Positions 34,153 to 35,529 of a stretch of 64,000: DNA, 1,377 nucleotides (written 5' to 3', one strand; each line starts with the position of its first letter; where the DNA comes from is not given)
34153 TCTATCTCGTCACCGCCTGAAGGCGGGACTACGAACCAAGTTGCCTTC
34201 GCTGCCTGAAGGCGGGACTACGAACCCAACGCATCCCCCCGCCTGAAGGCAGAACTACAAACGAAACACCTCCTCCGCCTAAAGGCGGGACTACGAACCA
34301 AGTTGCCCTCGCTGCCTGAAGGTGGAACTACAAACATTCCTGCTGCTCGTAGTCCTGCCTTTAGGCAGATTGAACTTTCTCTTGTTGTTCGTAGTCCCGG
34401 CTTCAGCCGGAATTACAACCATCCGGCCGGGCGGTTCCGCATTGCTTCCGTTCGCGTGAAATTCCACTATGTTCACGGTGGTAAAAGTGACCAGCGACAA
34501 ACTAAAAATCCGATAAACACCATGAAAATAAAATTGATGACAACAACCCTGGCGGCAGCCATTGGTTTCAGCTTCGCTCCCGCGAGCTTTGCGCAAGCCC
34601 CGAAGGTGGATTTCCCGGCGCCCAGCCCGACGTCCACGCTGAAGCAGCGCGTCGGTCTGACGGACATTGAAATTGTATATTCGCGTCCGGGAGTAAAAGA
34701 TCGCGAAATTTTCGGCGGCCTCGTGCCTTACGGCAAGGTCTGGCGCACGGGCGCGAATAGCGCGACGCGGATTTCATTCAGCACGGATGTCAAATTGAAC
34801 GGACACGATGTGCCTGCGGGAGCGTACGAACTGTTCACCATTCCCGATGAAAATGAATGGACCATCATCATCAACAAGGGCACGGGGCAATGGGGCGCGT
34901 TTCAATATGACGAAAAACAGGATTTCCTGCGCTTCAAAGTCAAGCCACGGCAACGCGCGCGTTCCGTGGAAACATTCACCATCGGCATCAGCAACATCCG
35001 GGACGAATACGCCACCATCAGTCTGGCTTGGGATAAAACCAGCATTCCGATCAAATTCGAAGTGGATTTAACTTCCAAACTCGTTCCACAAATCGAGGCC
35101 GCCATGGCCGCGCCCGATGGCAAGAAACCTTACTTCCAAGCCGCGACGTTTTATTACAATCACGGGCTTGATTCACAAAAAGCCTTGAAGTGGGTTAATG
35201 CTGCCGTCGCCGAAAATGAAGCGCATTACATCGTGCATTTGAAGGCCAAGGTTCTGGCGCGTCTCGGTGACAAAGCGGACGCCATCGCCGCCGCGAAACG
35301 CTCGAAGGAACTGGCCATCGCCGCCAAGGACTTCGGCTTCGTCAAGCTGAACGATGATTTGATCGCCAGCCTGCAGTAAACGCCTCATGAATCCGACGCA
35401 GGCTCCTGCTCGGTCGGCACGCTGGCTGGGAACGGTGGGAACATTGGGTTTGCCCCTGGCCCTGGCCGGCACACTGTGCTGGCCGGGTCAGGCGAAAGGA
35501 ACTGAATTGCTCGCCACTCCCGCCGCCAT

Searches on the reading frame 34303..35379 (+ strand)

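Call 5: search_protein_families(library=ncbifam, proteins=[window:34303-35379:+], max_evalue=0.01)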
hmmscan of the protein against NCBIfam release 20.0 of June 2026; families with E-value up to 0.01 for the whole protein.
window:34303-35379:+ (358 aa): 0 families

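Call 6: search_protein_families(library=pfam, proteins=[window:34303-35379:+], max_evalue=0.01)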
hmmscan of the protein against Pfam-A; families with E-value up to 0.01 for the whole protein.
window:34303-35379:+ (358 aa): 1 family
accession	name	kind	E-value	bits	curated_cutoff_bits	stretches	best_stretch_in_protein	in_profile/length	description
PF11138.13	DUF2911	-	1.9e-58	196.9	27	1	108-251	1-144/145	Protein of unknown function (DUF2911)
